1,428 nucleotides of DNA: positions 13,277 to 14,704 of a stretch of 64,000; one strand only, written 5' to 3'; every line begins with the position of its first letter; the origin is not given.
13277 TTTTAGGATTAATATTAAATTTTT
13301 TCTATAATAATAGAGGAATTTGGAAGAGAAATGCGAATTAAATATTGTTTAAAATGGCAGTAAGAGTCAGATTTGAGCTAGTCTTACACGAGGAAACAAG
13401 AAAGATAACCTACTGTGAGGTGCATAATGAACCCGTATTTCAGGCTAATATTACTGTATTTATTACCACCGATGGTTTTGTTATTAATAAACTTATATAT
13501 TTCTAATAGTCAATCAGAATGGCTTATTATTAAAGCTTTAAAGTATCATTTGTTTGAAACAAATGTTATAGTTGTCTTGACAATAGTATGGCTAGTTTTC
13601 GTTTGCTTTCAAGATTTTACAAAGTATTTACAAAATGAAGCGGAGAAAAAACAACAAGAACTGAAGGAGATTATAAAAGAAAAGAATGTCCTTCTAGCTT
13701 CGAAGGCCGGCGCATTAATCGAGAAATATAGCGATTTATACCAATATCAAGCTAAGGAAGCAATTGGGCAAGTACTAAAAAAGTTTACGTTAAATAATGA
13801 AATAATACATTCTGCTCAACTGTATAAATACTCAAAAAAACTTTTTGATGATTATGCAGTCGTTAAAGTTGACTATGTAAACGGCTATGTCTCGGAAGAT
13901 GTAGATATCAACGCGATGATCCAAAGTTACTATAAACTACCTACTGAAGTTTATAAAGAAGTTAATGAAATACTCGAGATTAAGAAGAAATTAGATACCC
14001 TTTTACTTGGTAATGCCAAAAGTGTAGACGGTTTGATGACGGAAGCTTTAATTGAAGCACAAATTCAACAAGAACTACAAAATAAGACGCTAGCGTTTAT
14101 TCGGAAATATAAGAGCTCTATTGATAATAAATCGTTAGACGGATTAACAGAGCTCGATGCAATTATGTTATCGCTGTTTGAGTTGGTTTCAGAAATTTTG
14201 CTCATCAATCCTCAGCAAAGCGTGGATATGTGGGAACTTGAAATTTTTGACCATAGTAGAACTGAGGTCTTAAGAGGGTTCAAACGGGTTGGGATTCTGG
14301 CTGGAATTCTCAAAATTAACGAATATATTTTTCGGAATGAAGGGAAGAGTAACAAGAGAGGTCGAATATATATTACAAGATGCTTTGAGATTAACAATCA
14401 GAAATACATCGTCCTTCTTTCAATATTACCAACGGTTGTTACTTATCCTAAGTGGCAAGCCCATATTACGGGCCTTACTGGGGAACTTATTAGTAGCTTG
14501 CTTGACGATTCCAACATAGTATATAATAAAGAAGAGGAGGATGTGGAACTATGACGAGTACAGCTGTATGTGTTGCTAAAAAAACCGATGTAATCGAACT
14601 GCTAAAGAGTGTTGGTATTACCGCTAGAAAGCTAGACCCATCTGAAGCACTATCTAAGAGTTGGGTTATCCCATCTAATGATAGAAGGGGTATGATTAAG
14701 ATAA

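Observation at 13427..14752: AT-rich two-gene cassette: N-terminal 2-TM protein plus a coupled 56-aa partner (abortive-infection-like architecture)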

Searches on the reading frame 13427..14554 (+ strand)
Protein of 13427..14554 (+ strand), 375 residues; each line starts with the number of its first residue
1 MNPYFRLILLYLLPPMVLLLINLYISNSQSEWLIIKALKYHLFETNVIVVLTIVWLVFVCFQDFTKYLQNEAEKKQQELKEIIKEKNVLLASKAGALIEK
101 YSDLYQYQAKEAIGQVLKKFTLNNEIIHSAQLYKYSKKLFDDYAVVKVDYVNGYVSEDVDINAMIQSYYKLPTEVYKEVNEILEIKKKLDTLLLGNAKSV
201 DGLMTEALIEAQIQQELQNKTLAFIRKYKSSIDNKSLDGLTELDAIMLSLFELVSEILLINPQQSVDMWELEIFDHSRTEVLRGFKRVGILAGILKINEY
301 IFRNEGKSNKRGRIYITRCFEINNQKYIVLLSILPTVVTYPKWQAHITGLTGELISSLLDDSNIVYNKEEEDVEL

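Call 4: search_protein_families(library=pfam, proteins=[window:13427-14554:+], max_evalue=0.1)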
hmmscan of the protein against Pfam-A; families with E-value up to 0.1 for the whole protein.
window:13427-14554:+ (375 aa): 0 families

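Call 5: search_protein_families(library=padloc, proteins=[window:13427-14554:+], max_evalue=0.1)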
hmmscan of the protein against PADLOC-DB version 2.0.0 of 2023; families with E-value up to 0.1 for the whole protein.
window:13427-14554:+ (375 aa): 0 families

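Call 6: search_protein_families(library=phrogs, proteins=[window:13427-14554:+], max_evalue=0.1)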
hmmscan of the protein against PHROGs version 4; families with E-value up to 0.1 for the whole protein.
window:13427-14554:+ (375 aa): 2 families
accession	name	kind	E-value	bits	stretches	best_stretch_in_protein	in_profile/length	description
phrog_27115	-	unknown function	0.039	15.2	0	123-168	40-81/89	-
phrog_21661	-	unknown function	0.086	14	0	69-160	21-108/126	-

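Call 8: find_homologous_proteins(query=window:13427-14554:+, max_evalue=0.001)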
Query window:13427-14554:+ (375 aa): 3 proteins with E <= 0.001 among 8000 candidates.
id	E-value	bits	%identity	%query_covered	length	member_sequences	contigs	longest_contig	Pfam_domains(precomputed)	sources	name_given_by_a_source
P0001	4.2e-236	801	100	100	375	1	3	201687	-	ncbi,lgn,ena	-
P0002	4.0e-97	344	63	71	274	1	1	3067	-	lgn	-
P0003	1.6e-90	322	45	97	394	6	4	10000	-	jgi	-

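Call 10: find_encoding_contigs(protein=P0003, flank=10000, max_places=6)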
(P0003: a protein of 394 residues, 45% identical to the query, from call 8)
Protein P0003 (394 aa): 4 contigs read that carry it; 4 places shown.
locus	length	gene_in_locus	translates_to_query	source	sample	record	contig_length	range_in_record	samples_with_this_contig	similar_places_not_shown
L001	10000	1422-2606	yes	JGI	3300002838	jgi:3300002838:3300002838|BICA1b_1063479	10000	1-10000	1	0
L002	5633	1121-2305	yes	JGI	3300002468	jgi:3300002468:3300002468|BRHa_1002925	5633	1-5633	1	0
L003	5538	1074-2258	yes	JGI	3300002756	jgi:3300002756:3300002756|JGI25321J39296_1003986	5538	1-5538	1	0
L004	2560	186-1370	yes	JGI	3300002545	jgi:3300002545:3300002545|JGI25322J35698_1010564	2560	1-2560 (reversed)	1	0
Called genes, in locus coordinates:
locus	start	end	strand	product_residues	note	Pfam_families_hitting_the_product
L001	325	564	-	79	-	PF11148:DUF2922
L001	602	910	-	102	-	PF07872:DUF1659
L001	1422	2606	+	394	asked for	-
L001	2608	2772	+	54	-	-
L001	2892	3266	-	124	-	-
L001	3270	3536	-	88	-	-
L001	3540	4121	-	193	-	-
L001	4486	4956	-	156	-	PF03682:UPF0158 (weak)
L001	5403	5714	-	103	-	PF01934:HepT-like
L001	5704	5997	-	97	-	PF22600:MTPAP-like_central (weak), PF01909:NTP_transf_2, PF18765:Polbeta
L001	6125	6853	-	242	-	PF11535:Calci_bind_CcbP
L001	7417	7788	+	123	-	PF01797:Y1_Tnp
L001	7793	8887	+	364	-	PF12323:HTH_OrfB_IS605, PF01385:OrfB_IS605, PF07282:Cas12f1-like_TNB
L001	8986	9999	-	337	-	?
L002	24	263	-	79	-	PF11148:DUF2922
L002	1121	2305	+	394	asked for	-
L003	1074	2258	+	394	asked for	-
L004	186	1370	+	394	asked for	-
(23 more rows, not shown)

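Call 11: find_encoding_contigs(protein=P0002, flank=10000, max_places=6)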
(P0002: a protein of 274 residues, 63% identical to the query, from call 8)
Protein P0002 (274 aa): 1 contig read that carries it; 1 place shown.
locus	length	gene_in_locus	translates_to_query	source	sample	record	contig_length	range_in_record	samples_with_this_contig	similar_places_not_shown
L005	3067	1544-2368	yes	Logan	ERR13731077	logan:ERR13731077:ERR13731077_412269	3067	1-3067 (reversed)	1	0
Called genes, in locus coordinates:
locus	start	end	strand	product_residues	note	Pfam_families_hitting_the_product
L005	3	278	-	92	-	?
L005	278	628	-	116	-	-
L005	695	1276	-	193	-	PF04542:Sigma70_r2 (weak), PF08281:Sigma70_r4_2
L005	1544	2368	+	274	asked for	-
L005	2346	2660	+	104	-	-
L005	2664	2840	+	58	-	-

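Call 12: find_encoding_contigs(protein=P0001, flank=10000, max_places=6)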
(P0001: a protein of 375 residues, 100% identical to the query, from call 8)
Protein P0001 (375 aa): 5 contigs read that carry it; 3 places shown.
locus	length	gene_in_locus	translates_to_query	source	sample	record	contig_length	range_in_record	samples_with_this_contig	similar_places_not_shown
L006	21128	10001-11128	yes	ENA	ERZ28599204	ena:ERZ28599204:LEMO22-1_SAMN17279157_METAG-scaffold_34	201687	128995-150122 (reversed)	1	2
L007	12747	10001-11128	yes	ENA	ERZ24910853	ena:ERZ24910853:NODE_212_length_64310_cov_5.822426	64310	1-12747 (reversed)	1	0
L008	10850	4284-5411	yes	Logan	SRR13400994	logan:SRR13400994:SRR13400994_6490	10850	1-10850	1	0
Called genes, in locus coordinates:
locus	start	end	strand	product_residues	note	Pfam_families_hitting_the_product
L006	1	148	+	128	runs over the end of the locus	-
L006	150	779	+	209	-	-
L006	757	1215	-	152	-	PF01520:Amidase_3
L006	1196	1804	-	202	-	PF05105:Phage_holin_4_1 (weak)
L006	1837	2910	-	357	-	PF21916:mtd_2nd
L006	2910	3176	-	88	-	-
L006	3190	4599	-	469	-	-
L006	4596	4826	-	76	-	-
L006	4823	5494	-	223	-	-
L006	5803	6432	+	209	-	-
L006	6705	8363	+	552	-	-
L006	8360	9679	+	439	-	-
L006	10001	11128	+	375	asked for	-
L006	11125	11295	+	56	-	-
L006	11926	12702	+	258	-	PF06018:CodY, PF02082:Rrf2 (faint), PF08222:HTH_CodY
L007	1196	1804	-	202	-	PF05105:Phage_holin_4_1 (weak)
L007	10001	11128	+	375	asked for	-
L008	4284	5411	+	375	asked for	-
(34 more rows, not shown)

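Call 21: find_related_loci(query=A3, collection=genome_contigs, flank=10000)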
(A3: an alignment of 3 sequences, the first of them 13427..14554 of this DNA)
Query A3 (375 aa) in genome_contigs; peptide patterns used: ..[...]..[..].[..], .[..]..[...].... (x = any residue, [..] = any of these).
599 stretches matched a pattern, but none encodes a relative of the query by tblastn (E <= 1e-3).

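Call 22: find_related_loci(query=A3, collection=viral_contigs, flank=10000)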
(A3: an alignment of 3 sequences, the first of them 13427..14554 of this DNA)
Query A3 (375 aa) in viral_contigs; peptide patterns used: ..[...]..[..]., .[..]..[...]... (x = any residue, [..] = any of these).
600 stretches matched a pattern, but none encodes a relative of the query by tblastn (E <= 1e-3).

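Call 24: search_protein_representatives(alignment_id=A3)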
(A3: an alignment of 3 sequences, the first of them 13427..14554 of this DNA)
Query: 3 sequences, 374 profile positions. Proteins with E-value up to 0.001 (for the whole library): 245; up to 1e-10: 126; up to 1e-30: 27. The best 150 are listed.
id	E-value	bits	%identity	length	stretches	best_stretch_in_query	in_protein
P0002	3.6e-139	480.4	-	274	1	1-267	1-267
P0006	5.5e-113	394.2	-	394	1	7-367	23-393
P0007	1.6e-100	353.2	-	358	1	6-366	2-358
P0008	6.2e-94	331.5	-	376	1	11-367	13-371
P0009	2.5e-92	326.2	-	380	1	7-368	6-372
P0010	3.3e-79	283.0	-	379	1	8-367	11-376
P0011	1.4e-64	234.9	-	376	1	12-364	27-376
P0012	1.2e-42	162.7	-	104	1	267-369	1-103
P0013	1.2e-42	162.6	-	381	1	8-359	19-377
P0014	8.1e-39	150.1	-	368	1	8-338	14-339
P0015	1.0e-38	149.8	-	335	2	218-369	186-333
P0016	1.4e-38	149.3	-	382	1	35-355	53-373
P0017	1.3e-35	139.5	-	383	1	8-356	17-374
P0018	1.6e-34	135.9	-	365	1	44-358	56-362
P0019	3.2e-34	135.0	-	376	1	8-353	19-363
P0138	3.3e-10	55.9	-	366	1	11-331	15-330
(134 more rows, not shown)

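Call 26: predict_structure(alignment_id=A3)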
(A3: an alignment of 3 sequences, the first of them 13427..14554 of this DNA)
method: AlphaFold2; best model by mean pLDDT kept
length: 375 residues; sequences in the alignment: 3
mean_pLDDT: 49.9   pTM: 0.39
mean pLDDT of the five models: 49.9, 48.7, 47.0, 45.6, 45.4
residues with pLDDT >= 90: 0; 70-90: 62; 50-70: 105; < 50: 208
segments of 3 or more residues with pLDDT < 50: 1-4, 28-49, 90-166, 260-271, 286-375
pLDDT, mean of each block of 10 residues (from residue 1): 52 58 53 46 46 57 64 67 56 38 32 34 31 37 38 33 49 72 70 55 66 83 85 83 72 63 43 67 51 40 33 35 36 28 28 28 26 32
secondary structure, 60 per line:
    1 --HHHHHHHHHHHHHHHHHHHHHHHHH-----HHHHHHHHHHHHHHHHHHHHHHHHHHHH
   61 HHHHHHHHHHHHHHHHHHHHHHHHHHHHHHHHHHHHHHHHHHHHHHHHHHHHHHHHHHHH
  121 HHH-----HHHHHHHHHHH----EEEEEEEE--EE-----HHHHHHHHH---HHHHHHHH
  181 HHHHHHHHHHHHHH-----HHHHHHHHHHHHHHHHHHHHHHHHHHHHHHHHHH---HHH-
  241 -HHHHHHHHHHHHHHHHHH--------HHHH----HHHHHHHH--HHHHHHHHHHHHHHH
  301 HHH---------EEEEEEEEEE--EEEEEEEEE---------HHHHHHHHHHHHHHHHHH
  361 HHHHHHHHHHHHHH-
elements in order: H3-27 H33-123 H129-139 E144-151 H161-169 H173-194 H200-233 H242-259 H268-271 H276-283 H286-303 E313-322 E325-333 H343-374

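Call 27: find_homologous_proteins(query=A4, max_evalue=0.001)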
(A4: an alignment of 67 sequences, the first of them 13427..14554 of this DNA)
Query A4 (67 sequences) (375 aa, profile of the alignment): 4 proteins with E <= 0.001 among 8000 candidates.
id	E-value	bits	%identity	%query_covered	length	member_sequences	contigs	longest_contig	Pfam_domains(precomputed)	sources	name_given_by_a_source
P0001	9.9e-93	329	100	100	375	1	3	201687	-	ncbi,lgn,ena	-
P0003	1.4e-83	299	45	97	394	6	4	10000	-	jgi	-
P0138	6.4e-62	228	27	65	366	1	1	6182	-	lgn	-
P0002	5.5e-54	202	63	71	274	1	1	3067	-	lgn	-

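Call 28: search_protein_families(library=pfam, alignment_id=A4, max_evalue=0.01)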
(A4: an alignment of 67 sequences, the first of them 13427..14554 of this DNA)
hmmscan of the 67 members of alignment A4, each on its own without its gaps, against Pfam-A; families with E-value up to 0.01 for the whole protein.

A. member 1, window:13427-14554:+ (375 aa): 0 families

B. families by the number of members that match (of 67 scanned): 18 families
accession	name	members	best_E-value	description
PF17060.10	MPS2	1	0.00052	Monopolar spindle protein 2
PF01956.21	EMC3_TMCO1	1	0.00055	Integral membrane protein EMC3/TMCO1-like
PF20990.2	DUF2207_C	1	0.00075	Predicted membrane protein (DUF2207) C-terminal domain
PF19579.4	FtsL_2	1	0.0015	Bacteriodetes cell division protein (FtsL-like)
PF20600.3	ExoX-like_C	1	0.002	Exodeoxyribonuclease X-like C-terminal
PF18446.7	DUF5611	1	0.002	Domain of unknown function (DUF5611)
PF08519.17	RFC1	1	0.0032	Replication factor RFC1 C terminal domain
PF19256.4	LAIKA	1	0.0039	LAIKA domain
PF10475.15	Vps54_N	1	0.0046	Vacuolar-sorting protein 54, of GARP complex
PF06952.16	PsiA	1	0.0061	PsiA protein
PF04513.17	Baculo_PEP_C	1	0.0063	Baculovirus polyhedron envelope protein, PEP, C terminus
PF10018.14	Med4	1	0.0068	Vitamin-D-receptor interacting Mediator subunit 4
PF24073.1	DUF7365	1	0.0071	Coiled-coil region of unknown function (DUF7365)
PF02313.22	Fumarate_red_D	1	0.0072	Fumarate reductase subunit D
PF17313.7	DUF5359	1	0.0074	Family of unknown function (DUF5359)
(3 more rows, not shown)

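Call 29: search_solved_structures(query=A4, max_evalue=1, show_alignments=2)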
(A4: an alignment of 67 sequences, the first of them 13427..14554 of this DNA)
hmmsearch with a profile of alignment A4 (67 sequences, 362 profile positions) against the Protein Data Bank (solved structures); distinct sequences matched with E-value up to 1: 11.
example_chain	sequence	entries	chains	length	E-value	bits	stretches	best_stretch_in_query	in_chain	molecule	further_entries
5ynx_A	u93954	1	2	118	0.04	16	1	84-134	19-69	Allergen Der f 21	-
5zk8_A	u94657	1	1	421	0.059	15.5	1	15-96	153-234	Muscarinic acetylcholine receptor M2,Redesigned apo-cytochrome b562,Muscarinic acetylcholi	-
5yc8_A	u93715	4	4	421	0.06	15.5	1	15-96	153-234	Muscarinic acetylcholine receptor M2,Redesigned apo-cytochrome b562,Muscarinic acetylcholi | Muscarinic acetylcholine receptor M2,Apo-cytochrome b562,Muscarinic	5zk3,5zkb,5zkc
9had_A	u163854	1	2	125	0.11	14.6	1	84-134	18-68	Mite allergen Der f 21.0101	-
5yny_A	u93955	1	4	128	0.11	14.5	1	84-134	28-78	Allergen Der f 21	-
6whg_A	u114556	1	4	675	0.26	13.3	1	173-234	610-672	Calcium channel YVC1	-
6z1v_A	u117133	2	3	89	0.53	12.3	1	209-249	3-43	CD9 antigen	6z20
6rlo_I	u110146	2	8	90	0.55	12.3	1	209-249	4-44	CD9 antigen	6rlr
4r4l_A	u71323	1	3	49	0.72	11.9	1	66-97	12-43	cGMP-dependent protein kinase 1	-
1zxa_A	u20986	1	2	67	0.95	11.5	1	66-97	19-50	cGMP-dependent protein kinase 1, alpha isozyme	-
4r4m_A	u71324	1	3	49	0.98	11.4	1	66-97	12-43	cGMP-dependent protein kinase 1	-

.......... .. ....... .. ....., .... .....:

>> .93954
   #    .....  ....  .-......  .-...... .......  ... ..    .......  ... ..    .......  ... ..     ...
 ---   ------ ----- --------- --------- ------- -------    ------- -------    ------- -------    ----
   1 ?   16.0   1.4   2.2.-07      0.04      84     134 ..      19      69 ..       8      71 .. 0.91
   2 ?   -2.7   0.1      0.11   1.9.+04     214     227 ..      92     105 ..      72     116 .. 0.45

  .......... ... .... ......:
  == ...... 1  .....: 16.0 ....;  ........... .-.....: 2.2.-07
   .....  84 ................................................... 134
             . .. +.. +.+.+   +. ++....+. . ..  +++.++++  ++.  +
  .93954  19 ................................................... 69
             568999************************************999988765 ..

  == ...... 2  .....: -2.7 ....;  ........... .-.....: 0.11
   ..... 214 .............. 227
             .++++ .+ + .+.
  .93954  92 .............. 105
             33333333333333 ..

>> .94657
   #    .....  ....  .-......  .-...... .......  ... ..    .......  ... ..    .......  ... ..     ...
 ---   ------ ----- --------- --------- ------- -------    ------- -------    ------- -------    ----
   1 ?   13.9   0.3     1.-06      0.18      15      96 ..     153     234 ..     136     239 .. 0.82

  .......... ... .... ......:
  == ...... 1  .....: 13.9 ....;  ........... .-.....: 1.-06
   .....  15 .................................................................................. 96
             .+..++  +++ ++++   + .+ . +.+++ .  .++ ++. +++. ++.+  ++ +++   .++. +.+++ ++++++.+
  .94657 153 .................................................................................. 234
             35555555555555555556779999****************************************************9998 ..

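Call 32: search_dna_similar(query=window:13427-14554:+, collection=phages, mode=protein, max_evalue=0.001)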
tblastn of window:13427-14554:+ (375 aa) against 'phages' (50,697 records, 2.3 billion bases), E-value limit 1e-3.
No match.

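Call 33: search_dna_similar(query=window:13427-14554:+, collection=plasmids, mode=protein, max_evalue=0.001)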
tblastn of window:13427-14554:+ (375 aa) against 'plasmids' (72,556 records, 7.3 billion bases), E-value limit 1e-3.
Records with a match: 1; places in all: 1; records where one place covers at least 80% of the query: 0.
Best place of each record, by identity: <60% 1.
By first word of the organism name: Brevibacillus 1.
By predicted mobility (MOB-suite, as given by PLSDB): non-mobilizable 1.
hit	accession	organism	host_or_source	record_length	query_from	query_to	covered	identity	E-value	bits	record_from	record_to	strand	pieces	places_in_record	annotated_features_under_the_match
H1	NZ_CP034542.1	Brevibacillus marinus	sediment,marine sediment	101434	94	361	71%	27.2%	2e-17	92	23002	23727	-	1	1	hypothetical protein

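Call 34: get_annotated_region(hit=H1, flank=6000)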
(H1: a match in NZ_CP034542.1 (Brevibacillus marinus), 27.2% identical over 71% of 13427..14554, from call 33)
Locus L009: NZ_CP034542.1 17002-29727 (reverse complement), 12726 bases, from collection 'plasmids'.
description: Brevibacillus marinus strain SCSIO 07484 plasmid unnamed, complete sequence
organism: Brevibacillus marinus (NCBI taxid 2496837)
taxonomy: Bacteria; Bacillota; Bacilli; Bacillales; Paenibacillaceae; Brevibacillus; Brevibacillus marinus
host: -; source: sediment,marine sediment; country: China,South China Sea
typing (MOB-suite, as given by PLSDB): non-mobilizable
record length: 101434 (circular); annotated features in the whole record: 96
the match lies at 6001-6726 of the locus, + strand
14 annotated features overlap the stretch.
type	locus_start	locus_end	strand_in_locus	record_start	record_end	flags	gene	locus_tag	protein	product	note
CDS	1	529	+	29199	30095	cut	-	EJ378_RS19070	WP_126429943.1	DUF6744 family protein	-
CDS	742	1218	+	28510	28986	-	-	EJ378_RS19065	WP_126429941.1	DUF4258 domain-containing protein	-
CDS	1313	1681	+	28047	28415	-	-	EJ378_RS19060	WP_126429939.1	hypothetical protein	-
CDS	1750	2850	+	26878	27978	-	-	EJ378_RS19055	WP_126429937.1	AAA family ATPase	-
CDS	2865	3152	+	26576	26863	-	-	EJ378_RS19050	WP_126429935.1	hypothetical protein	-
CDS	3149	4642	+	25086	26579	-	-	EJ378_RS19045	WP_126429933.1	VWA domain-containing protein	-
CDS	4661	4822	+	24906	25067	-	-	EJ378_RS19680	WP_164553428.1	hypothetical protein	-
CDS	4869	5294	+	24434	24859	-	-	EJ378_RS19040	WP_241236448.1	DUF6573 family protein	-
CDS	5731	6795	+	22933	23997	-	-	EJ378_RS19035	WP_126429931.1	hypothetical protein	-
CDS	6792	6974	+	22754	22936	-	-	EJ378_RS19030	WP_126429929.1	hypothetical protein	-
CDS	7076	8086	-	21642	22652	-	-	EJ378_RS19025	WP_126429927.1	IS3 family transposase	-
CDS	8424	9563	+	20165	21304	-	-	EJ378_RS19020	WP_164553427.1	tyrosine-type recombinase/integrase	GO:0015074 - DNA integration [Evidence IEA]; GO:0006310 - DNA recombination [Evidence IEA]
CDS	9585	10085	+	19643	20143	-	-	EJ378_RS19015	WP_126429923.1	hypothetical protein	-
CDS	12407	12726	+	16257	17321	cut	rsgA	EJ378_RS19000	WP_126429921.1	ribosome small subunit-dependent GTPase A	GO:0006412 - translation [Evidence IEA]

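Call 35: find_encoding_contigs(protein=P0138, flank=6000, max_places=4)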
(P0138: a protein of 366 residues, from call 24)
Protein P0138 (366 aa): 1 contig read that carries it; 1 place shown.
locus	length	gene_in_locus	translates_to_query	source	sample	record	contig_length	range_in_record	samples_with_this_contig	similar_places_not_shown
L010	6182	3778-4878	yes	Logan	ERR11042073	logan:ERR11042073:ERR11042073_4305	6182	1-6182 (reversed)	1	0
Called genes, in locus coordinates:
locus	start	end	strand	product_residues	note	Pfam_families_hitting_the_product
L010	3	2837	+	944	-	?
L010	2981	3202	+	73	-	PF13209:DUF4017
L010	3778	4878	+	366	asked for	-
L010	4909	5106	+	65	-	-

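Call 38: find_related_loci(query=A6, collection=genome_contigs, flank=6000)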
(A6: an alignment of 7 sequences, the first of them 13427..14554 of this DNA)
Query A6 (375 aa) in genome_contigs; peptide patterns used: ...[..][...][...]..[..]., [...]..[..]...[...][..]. (x = any residue, [..] = any of these).
43 stretches matched a pattern; 3 encode a relative of the query (tblastn E <= 1e-3); 3 distinct loci.
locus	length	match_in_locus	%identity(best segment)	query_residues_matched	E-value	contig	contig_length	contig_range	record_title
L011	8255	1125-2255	45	8-372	3e-97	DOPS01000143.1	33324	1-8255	MAG TPA_asm: Desulfosporosinus sp. isolate UBA8488 contig_227, whole genome shotgun sequence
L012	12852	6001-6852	43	84-366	3e-71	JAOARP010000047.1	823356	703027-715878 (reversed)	MAG: Marinisporobacter sp. isolate McD1.33 contig_156944, whole genome shotgun sequence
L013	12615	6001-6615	28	16-254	6e-14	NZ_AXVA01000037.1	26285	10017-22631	Bacillus sp. UNC438CL73TsuS30 M028DRAFT_scaffold00027.27_C, whole genome shotgun sequence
